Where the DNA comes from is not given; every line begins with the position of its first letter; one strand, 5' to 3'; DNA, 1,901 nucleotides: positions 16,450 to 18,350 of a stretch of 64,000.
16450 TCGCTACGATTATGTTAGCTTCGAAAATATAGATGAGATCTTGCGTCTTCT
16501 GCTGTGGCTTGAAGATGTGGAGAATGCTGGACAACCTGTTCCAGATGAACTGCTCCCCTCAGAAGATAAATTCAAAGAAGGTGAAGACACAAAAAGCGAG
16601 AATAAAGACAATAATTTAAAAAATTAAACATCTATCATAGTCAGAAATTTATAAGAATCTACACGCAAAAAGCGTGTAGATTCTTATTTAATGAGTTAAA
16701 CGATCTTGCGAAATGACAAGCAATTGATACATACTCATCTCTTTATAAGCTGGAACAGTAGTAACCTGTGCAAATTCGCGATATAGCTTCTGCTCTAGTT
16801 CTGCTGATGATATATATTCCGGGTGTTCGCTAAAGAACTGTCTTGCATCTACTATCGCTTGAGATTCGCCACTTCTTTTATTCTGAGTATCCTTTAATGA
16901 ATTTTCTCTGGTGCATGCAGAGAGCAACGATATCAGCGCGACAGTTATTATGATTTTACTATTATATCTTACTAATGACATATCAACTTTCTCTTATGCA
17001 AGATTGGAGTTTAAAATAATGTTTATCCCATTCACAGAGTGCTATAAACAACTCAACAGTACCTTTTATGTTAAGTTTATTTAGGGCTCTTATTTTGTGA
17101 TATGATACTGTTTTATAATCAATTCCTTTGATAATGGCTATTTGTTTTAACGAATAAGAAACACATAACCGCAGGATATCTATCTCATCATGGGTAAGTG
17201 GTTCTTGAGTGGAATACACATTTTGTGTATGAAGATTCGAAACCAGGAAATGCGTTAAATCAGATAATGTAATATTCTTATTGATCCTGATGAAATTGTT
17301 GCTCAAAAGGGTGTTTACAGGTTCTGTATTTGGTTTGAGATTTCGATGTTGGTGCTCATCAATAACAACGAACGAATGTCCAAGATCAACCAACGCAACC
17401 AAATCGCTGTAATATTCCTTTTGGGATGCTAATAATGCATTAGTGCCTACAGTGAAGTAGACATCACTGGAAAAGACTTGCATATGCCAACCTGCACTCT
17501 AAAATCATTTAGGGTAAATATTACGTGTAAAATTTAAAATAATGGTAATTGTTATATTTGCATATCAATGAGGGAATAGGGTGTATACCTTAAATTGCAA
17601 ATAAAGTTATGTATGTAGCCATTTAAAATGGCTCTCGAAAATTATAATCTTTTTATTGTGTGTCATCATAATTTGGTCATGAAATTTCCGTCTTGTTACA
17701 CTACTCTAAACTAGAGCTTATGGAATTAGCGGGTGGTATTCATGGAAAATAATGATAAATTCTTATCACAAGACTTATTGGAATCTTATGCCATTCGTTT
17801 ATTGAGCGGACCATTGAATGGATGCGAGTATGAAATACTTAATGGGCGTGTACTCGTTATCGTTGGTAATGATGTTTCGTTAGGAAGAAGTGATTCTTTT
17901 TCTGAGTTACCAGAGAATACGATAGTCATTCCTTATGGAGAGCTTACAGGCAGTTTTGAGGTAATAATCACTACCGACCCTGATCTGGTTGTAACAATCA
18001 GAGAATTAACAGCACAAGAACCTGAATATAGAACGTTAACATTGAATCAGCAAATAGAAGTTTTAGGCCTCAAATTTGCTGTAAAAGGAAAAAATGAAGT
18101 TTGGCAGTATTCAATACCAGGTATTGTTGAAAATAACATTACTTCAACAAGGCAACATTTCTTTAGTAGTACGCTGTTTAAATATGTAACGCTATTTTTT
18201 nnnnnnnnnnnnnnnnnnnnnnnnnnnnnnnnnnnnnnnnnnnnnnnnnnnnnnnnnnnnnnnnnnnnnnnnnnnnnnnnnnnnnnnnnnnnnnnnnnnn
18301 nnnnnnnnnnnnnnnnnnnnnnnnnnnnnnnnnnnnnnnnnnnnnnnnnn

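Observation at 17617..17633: Perfect 17-bp palindrome in the divergent promoter region upstream of eprH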

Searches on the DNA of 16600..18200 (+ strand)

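Call 5: search_dna_similar(query=window:17000-18200:+, collection=ecoli_genomes, mode=near, max_rows=30, rows=spread)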
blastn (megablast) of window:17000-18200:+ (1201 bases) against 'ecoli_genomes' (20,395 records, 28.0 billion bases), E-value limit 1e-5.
Records with a match: 3066; places in all: 3082; records where one place covers at least 80% of the query: 3035.
Genomes with a match: 3066 of 5426; with a place that covers at least 80% of the query: 3035. Places per genome that has any: lowest 1, median 1, highest 2. On chromosomes: 3082 places; on plasmids: 0.
Best place of each record, by identity: >=99% 568; 95-99% 234; 90-95% 2264.
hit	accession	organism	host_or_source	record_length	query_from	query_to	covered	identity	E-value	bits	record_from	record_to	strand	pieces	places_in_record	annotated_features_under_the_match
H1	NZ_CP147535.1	Escherichia coli strain GN03551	Homo sapiens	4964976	1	1201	100%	100.0%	0e+0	2218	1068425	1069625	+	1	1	helix-turn-helix transcriptional regulator | PrgH/EprH family type III secretion apparatus protein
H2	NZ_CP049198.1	Escherichia coli strain E686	Homo sapiens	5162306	1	1201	100%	99.6%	0e+0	2191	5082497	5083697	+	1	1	helix-turn-helix transcriptional regulator | PrgH/EprH family type III secretion apparatus protein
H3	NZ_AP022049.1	Escherichia coli strain WP4-S17-ESBL-08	-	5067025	1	1201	100%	99.5%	0e+0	2185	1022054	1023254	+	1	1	helix-turn-helix transcriptional regulator | PrgH/EprH family type III secretion apparatus protein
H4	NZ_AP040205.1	Escherichia coli strain NR3736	Homo sapiens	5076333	1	1201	100%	99.5%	0e+0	2185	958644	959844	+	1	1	helix-turn-helix transcriptional regulator | PrgH/EprH family type III secretion apparatus protein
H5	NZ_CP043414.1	Escherichia coli strain EC42405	bovine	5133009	1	1201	100%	99.3%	0e+0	2169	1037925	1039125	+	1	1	helix-turn-helix transcriptional regulator | PrgH/EprH family type III secretion apparatus protein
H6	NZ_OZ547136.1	Escherichia coli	Homo sapiens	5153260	1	1201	100%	99.1%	0e+0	2158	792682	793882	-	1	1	helix-turn-helix transcriptional regulator | PrgH/EprH family type III secretion apparatus protein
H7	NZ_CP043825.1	Escherichia coli strain RM8082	Cattle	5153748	1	1201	100%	95.0%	0e+0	1884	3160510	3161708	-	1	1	helix-turn-helix transcriptional regulator | PrgH/EprH family type III secretion apparatus protein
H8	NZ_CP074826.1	Escherichia coli strain 7_26_9A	bovine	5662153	1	1201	100%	95.0%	0e+0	1884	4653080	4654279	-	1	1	helix-turn-helix transcriptional regulator | PrgH/EprH family type III secretion apparatus protein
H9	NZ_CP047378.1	Escherichia coli strain CAU16175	swine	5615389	1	1201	100%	94.9%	0e+0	1879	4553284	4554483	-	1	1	helix-turn-helix transcriptional regulator | PrgH/EprH family type III secretion apparatus protein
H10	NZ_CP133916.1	Escherichia coli strain M23314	Homo sapiens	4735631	1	1201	100%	94.9%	0e+0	1879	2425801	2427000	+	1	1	helix-turn-helix transcriptional regulator | PrgH/EprH family type III secretion apparatus protein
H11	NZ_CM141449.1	Escherichia coli strain LT2-3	Deer enclosure soil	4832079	1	1201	100%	94.9%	0e+0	1879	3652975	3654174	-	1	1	helix-turn-helix transcriptional regulator | PrgH/EprH family type III secretion apparatus protein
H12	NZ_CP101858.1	Escherichia coli strain LP50-1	pigeon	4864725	1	1201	100%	94.8%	0e+0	1873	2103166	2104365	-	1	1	helix-turn-helix transcriptional regulator | PrgH/EprH family type III secretion apparatus protein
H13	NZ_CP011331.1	Escherichia coli O104:H4 str. C227-11 strain C227-11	Homo sapiens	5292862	1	1201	100%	94.8%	0e+0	1868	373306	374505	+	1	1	helix-turn-helix transcriptional regulator | PrgH/EprH family type III secretion apparatus protein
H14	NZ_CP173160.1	Escherichia coli strain JX2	wastewater treatment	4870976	1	1201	100%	94.8%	0e+0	1868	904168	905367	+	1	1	LuxR C-terminal-related transcriptional regulator | PrgH/EprH family type III secretion apparatus protein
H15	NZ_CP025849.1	Escherichia coli strain 600468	Homo sapiens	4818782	1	1201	100%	94.7%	0e+0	1862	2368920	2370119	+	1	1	helix-turn-helix transcriptional regulator | PrgH/EprH family type III secretion apparatus protein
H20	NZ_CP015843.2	Escherichia coli O157:H7 strain FRIK2455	Bos taurus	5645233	1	1201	100%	94.5%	0e+0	1851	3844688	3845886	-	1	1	helix-turn-helix transcriptional regulator | PrgH/EprH family type III secretion apparatus protein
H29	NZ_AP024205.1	Escherichia coli strain TA8571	-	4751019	1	1201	100%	94.1%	0e+0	1823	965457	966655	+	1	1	helix-turn-helix transcriptional regulator | PrgH/EprH family type III secretion apparatus protein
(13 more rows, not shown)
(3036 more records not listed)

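Call 6: get_annotated_region(hit=H1, flank=19000)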
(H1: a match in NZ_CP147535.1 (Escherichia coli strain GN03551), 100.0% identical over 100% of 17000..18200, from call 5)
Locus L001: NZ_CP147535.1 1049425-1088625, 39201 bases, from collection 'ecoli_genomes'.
description: Escherichia coli strain GN03551 chromosome, complete genome
organism: Escherichia coli strain GN03551 (NCBI taxid 562)
replicon: chromosome; assembly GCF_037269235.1
host: Homo sapiens; source: bloodstream; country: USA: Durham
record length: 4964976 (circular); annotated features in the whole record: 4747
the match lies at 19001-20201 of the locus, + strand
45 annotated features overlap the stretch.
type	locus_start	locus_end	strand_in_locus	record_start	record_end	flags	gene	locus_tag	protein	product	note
CDS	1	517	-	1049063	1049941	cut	xdhB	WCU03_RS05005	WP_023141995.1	xanthine dehydrogenase FAD-binding subunit XdhB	-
CDS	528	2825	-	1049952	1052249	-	xdhA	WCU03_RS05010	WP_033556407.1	xanthine dehydrogenase molybdenum-binding subunit XdhA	-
CDS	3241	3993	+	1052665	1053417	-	actS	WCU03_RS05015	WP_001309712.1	amidase activator ActS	-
tRNA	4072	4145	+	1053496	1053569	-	-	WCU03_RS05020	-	tRNA-Gly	-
CDS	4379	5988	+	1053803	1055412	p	-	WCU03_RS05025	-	glycoside hydrolase family 15 protein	frameshifted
CDS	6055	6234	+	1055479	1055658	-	-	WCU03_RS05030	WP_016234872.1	GhoT/OrtT family toxin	-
CDS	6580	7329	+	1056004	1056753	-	-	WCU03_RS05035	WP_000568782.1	helix-turn-helix domain-containing protein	-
CDS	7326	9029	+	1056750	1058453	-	sctC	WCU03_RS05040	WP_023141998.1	type III secretion system outer membrane ring subunit SctC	-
CDS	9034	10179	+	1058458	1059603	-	-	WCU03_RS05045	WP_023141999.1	YopN/LcrE/InvE/MxiC type III secretion system gatekeeper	-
CDS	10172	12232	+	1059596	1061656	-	-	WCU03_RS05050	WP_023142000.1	EscV/YscV/HrcV family type III secretion system export apparatus protein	-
CDS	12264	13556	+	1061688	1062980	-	sctN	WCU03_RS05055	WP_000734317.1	type III secretion system ATPase SctN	-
CDS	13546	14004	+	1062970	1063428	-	-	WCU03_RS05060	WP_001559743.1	hypothetical protein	-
CDS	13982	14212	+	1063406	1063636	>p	-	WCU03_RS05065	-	type III secretion system needle length determinant, SpaN/EivJ family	incomplete; partial in the middle of a contig; missing C-terminus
CDS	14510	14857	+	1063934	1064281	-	-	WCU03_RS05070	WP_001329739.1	type III secretion system needle length determinant, SpaN/EivJ family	-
CDS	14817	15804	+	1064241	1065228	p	-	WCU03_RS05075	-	YscQ/HrcQ family type III secretion apparatus protein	frameshifted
CDS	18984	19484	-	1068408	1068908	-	-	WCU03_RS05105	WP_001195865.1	helix-turn-helix transcriptional regulator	-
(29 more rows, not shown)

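Call 7: get_annotated_region(hit=H20, flank=1000)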
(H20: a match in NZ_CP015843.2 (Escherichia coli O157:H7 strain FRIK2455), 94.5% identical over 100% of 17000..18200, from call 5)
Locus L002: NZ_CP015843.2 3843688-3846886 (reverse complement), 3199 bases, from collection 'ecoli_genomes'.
description: Escherichia coli O157:H7 strain FRIK2455 chromosome, complete genome
organism: Escherichia coli O157:H7 strain FRIK2455 (NCBI taxid 83334)
replicon: chromosome; assembly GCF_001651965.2
host: Bos taurus; source: fecal steer; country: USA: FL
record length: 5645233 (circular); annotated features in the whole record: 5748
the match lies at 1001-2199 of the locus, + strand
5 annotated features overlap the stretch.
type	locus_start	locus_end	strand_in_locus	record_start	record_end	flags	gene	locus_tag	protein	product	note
CDS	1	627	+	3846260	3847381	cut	-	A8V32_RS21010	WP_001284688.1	EscU/YscU/HrcU family type III secretion system export apparatus switch protein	-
CDS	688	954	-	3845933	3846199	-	-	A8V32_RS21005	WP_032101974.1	invasion protein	-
CDS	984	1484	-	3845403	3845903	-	-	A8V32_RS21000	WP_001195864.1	helix-turn-helix transcriptional regulator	-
CDS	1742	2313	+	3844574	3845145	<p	-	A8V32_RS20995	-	PrgH/EprH family type III secretion apparatus protein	frameshifted; internal stop; incomplete; partial in the middle of a contig; missing C-terminus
CDS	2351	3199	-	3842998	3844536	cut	-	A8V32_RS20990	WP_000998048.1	IS66-like element ISEc8 family transposase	-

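Call 8: get_annotated_region(hit=H29, flank=1000)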
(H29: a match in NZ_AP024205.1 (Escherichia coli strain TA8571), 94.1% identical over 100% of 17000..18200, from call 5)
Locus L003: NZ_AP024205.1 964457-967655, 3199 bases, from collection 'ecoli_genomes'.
description: Escherichia coli strain TA8571 chromosome, complete genome
organism: Escherichia coli strain TA8571 (NCBI taxid 562)
replicon: chromosome; assembly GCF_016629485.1
host: -; source: -; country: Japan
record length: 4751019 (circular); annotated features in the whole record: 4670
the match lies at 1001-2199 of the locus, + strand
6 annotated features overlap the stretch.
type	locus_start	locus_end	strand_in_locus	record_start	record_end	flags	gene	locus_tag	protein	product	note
CDS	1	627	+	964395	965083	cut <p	-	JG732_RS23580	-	EscU/YscU/HrcU family type III secretion system export apparatus switch protein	frameshifted; incomplete; partial in the middle of a contig; missing N-terminus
CDS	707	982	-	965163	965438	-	-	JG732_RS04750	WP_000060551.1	hypothetical protein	-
CDS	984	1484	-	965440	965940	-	-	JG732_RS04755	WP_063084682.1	helix-turn-helix transcriptional regulator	-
CDS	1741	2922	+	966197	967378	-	-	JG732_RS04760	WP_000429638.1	PrgH/EprH family type III secretion apparatus protein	-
CDS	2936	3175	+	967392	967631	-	-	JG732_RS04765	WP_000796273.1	type III secretion system needle complex protein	-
CDS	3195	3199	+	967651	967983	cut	sctI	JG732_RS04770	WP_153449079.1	type III secretion system inner rod subunit SctI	-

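Call 9: get_annotated_region(hit=H13, flank=1000)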
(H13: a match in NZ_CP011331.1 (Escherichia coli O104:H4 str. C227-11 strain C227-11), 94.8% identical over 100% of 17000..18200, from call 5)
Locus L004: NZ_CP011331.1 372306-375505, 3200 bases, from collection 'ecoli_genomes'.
description: Escherichia coli O104:H4 str. C227-11 isolate 368 shch chromosome, complete genome
organism: Escherichia coli O104:H4 str. C227-11 strain C227-11 (NCBI taxid 1048254)
replicon: chromosome; assembly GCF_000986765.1
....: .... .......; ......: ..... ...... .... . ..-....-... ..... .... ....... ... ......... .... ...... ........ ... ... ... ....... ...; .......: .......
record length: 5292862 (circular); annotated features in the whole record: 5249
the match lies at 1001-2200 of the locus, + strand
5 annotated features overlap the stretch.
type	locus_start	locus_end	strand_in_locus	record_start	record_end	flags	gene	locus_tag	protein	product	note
CDS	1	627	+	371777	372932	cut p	-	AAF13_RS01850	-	EscU/YscU/HrcU family type III secretion system export apparatus switch protein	frameshifted; internal stop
CDS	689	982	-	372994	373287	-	-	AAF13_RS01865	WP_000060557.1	invasion protein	-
CDS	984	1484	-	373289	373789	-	-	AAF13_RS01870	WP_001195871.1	helix-turn-helix transcriptional regulator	-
CDS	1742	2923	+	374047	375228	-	-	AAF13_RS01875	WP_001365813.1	PrgH/EprH family type III secretion apparatus protein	-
CDS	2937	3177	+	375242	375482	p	-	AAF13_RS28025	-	type III secretion system needle complex protein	frameshifted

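Call 28: search_dna_similar(query=window:17565-17695:+, collection=ecoli_genomes, mode=distant, max_rows=60, rows=spread)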
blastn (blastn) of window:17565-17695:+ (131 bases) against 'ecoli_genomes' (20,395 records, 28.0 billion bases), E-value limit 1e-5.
Records with a match: 3050; places in all: 3050; records where one place covers at least 80% of the query: 3050.
Genomes with a match: 3050 of 5426; with a place that covers at least 80% of the query: 3050. Places per genome that has any: lowest 1, median 1, highest 1. On chromosomes: 3050 places; on plasmids: 0.
Best place of each record, by identity: >=99% 85; 95-99% 486; 90-95% 1702; 80-90% 777.
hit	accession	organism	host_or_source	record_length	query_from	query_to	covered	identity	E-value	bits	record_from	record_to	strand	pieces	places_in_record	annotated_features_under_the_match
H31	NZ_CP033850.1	Escherichia coli strain FDAARGOS_497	Homo sapiens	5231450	1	131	100%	100.0%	9e-60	237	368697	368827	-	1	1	none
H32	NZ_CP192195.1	Escherichia coli strain DSM 101139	clinical sample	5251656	1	131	100%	100.0%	9e-60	237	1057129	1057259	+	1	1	none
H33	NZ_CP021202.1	Escherichia coli strain Z1002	Homo sapiens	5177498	1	131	100%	98.5%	4e-57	228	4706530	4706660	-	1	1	none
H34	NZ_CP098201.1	Escherichia coli strain Z0117EC0056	Canis lupus familiaris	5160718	1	131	100%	98.5%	4e-57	228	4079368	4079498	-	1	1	none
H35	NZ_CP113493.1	Escherichia coli strain GTEN_97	Homo sapiens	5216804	1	131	100%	98.5%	4e-57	228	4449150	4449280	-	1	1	none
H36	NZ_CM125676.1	Escherichia coli strain 2022N21-074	Homo sapiens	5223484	1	131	100%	98.5%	4e-57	228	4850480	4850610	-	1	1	none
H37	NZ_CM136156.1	Escherichia coli strain PRO_A-1478-6M-A_ESBL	Homo sapiens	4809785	1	131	100%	98.5%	4e-57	228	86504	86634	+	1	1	none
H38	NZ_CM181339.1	Escherichia coli strain ECKH-505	Homo sapiens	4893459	1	131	100%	98.5%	4e-57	228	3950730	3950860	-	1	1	none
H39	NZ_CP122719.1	Escherichia coli strain ETEC1748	Sus scrofa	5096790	1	131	100%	97.7%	2e-55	224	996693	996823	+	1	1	none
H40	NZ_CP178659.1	Escherichia coli strain VTB96933v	Chicken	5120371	1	131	100%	97.7%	2e-55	224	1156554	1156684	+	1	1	none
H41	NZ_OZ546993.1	Escherichia coli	Homo sapiens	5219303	1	131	100%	97.7%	2e-55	224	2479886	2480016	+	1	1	none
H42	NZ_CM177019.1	Escherichia coli strain RMDEC465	Homo sapiens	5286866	1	131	100%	96.9%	2e-54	219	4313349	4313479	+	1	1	none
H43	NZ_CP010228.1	Escherichia coli strain S3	not applicable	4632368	2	131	99%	90.8%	7e-42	178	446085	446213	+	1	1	none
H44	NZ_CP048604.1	Escherichia coli strain PapRG-06-3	Papio papio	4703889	2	131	99%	90.8%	7e-42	178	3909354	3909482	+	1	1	none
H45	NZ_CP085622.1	Escherichia coli strain EC71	Homo sapiens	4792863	2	131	99%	90.8%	7e-42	178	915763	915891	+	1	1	none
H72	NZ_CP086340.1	Escherichia coli strain ESY003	Homo sapiens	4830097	2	131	99%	88.5%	2e-36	160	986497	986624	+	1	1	none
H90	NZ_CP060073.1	Escherichia coli strain G4/9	Homo sapiens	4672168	8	131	95%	88.7%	8e-35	155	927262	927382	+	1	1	none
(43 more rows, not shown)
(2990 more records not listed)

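Call 29: get_annotated_region(hit=H33, flank=100)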
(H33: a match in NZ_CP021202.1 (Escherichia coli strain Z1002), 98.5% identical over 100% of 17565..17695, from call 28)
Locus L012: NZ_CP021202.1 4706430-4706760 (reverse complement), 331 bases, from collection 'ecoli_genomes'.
description: Escherichia coli strain Z1002 chromosome, complete genome
organism: Escherichia coli strain Z1002 (NCBI taxid 562)
replicon: chromosome; assembly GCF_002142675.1
host: Homo sapiens; source: blood; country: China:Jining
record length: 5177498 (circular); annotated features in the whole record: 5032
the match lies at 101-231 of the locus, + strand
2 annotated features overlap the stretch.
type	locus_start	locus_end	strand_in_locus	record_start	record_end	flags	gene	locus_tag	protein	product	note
CDS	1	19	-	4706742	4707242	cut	-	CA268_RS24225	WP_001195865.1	helix-turn-helix transcriptional regulator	-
CDS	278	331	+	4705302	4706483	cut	-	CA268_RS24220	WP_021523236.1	PrgH/EprH family type III secretion apparatus protein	-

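Call 30: get_annotated_region(hit=H39, flank=100)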
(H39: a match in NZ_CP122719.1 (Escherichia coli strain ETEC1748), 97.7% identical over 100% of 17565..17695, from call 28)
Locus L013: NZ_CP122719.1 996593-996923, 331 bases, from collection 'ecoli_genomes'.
description: Escherichia coli strain ETEC1748 chromosome, complete genome
organism: Escherichia coli strain ETEC1748 (NCBI taxid 562)
replicon: chromosome; assembly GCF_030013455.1
host: Sus scrofa; source: feces; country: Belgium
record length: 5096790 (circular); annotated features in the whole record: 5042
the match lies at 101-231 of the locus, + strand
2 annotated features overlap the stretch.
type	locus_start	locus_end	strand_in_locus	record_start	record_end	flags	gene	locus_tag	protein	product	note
CDS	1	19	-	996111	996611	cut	-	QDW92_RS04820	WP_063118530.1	helix-turn-helix transcriptional regulator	-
CDS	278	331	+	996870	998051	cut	-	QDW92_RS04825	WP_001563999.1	PrgH/EprH family type III secretion apparatus protein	-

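Call 31: get_annotated_region(hit=H42, flank=100)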
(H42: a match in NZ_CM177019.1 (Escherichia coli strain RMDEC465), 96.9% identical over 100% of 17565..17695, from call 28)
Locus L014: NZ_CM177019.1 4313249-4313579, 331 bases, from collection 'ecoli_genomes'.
description: Escherichia coli strain RMDEC465 chromosome, whole genome shotgun sequence
organism: Escherichia coli strain RMDEC465 (NCBI taxid 562)
replicon: chromosome; assembly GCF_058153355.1
host: Homo sapiens; source: stool; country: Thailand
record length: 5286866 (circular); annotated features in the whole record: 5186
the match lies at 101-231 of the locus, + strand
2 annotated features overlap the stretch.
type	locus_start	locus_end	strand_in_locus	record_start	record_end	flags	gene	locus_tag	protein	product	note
CDS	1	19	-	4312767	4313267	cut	-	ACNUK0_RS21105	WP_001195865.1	helix-turn-helix transcriptional regulator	-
CDS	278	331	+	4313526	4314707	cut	-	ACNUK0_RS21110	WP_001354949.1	PrgH/EprH family type III secretion apparatus protein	-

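Call 32: get_annotated_region(hit=H43, flank=100)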
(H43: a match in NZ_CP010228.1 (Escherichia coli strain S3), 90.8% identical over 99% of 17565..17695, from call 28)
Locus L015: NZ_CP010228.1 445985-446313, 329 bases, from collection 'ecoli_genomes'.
description: Escherichia coli strain S3 chromosome, complete genome
organism: Escherichia coli strain S3 (NCBI taxid 562)
replicon: chromosome; assembly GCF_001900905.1
host: not applicable; source: -; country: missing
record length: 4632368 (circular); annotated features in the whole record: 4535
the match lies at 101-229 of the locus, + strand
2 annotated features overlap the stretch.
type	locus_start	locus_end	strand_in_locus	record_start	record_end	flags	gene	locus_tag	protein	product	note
CDS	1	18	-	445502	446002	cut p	-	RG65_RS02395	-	helix-turn-helix transcriptional regulator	internal stop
CDS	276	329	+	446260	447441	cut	-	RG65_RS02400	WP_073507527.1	PrgH/EprH family type III secretion apparatus protein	-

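Call 33: get_annotated_region(hit=H72, flank=100)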
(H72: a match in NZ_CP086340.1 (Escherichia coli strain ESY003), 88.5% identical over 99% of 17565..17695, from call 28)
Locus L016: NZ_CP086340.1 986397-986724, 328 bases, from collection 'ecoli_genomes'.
description: Escherichia coli strain ESY003 chromosome, complete genome
organism: Escherichia coli strain ESY003 (NCBI taxid 562)
replicon: chromosome; assembly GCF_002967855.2
host: Homo sapiens; source: sputum; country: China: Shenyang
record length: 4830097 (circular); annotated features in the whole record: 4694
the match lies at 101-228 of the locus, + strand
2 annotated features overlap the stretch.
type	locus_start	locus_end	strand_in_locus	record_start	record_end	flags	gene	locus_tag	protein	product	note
CDS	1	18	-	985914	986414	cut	-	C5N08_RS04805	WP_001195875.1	helix-turn-helix transcriptional regulator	-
CDS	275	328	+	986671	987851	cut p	-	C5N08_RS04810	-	PrgH/EprH family type III secretion apparatus protein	frameshifted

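Call 34: get_annotated_region(hit=H90, flank=100)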
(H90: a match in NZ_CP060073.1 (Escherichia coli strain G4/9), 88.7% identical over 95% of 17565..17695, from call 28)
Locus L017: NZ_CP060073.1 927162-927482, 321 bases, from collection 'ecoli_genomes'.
description: Escherichia coli strain G4/9 chromosome, complete genome
organism: Escherichia coli strain G4/9 (NCBI taxid 562)
replicon: chromosome; assembly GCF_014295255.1
host: Homo sapiens; source: feces from healthy individual; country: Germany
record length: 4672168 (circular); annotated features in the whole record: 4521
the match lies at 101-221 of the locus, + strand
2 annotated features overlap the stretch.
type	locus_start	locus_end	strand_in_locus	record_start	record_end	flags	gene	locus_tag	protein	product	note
CDS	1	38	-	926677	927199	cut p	-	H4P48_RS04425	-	helix-turn-helix transcriptional regulator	frameshifted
CDS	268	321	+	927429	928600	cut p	-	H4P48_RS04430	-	PrgH/EprH family type III secretion apparatus protein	frameshifted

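Call 36: search_dna_similar(query=window:17603-17647:+, collection=ecoli_genomes, mode=near, max_rows=60, rows=spread, max_evalue=10)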
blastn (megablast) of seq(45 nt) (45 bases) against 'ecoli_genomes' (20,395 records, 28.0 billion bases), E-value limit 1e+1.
Records with a match: 85; places in all: 85; records where one place covers at least 80% of the query: 85.
Genomes with a match: 85 of 5426; with a place that covers at least 80% of the query: 85. Places per genome that has any: lowest 1, median 1, highest 1. On chromosomes: 85 places; on plasmids: 0.
Best place of each record, by identity: >=99% 84; 95-99% 1.
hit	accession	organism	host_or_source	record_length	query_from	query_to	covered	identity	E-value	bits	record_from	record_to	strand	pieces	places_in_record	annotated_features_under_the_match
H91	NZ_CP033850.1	Escherichia coli strain FDAARGOS_497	Homo sapiens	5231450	1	45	100%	100.0%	2e-14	84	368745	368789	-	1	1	none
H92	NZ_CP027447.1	Escherichia coli strain 2014C-3075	Homo sapiens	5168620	1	45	100%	100.0%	2e-14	84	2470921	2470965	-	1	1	none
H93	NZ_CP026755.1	Escherichia coli strain AR_0077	missing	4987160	1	45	100%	100.0%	2e-14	84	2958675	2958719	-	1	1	none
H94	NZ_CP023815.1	Escherichia coli strain IMT16316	wild bird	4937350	1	45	100%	100.0%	2e-14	84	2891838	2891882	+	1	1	none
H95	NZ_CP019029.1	Escherichia coli strain Ecol_881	Homo sapiens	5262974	1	45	100%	100.0%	2e-14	84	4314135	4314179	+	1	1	none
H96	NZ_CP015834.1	Escherichia coli strain MS6198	Homo sapiens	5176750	1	45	100%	100.0%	2e-14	84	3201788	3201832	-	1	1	none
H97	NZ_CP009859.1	Escherichia coli strain ECONIH1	rectal swab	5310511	1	45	100%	100.0%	2e-14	84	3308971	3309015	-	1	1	none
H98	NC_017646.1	Escherichia coli O7:K1 str. CE10 strain CE10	Homo sapiens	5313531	1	45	100%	100.0%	2e-14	84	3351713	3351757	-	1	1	none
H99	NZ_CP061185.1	Escherichia coli strain LD67-1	feces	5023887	1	45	100%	100.0%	2e-14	84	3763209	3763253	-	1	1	none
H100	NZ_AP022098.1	Escherichia coli strain WP4-S18-ESBL-09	-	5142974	1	45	100%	100.0%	2e-14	84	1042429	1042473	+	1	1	none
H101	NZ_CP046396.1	Escherichia coli strain ampC_0069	Homo sapiens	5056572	1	45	100%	100.0%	2e-14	84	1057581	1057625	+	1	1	none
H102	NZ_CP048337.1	Escherichia coli strain 142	environment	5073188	1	45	100%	100.0%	2e-14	84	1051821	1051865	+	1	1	none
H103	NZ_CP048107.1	Escherichia coli strain 201609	Homo sapiens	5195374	1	45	100%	100.0%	2e-14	84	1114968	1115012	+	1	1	none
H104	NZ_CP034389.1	Escherichia coli strain RS571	Homo sapiens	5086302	1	45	100%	100.0%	2e-14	84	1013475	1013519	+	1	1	none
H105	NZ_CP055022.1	Escherichia coli strain SWHEFF_68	Shek Wu Hui WWTPs_68 WWTPs effluent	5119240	1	45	100%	100.0%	2e-14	84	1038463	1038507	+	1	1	none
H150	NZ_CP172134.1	Escherichia coli strain GF131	chicken meat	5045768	1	45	100%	97.8%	1e-12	79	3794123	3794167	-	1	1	none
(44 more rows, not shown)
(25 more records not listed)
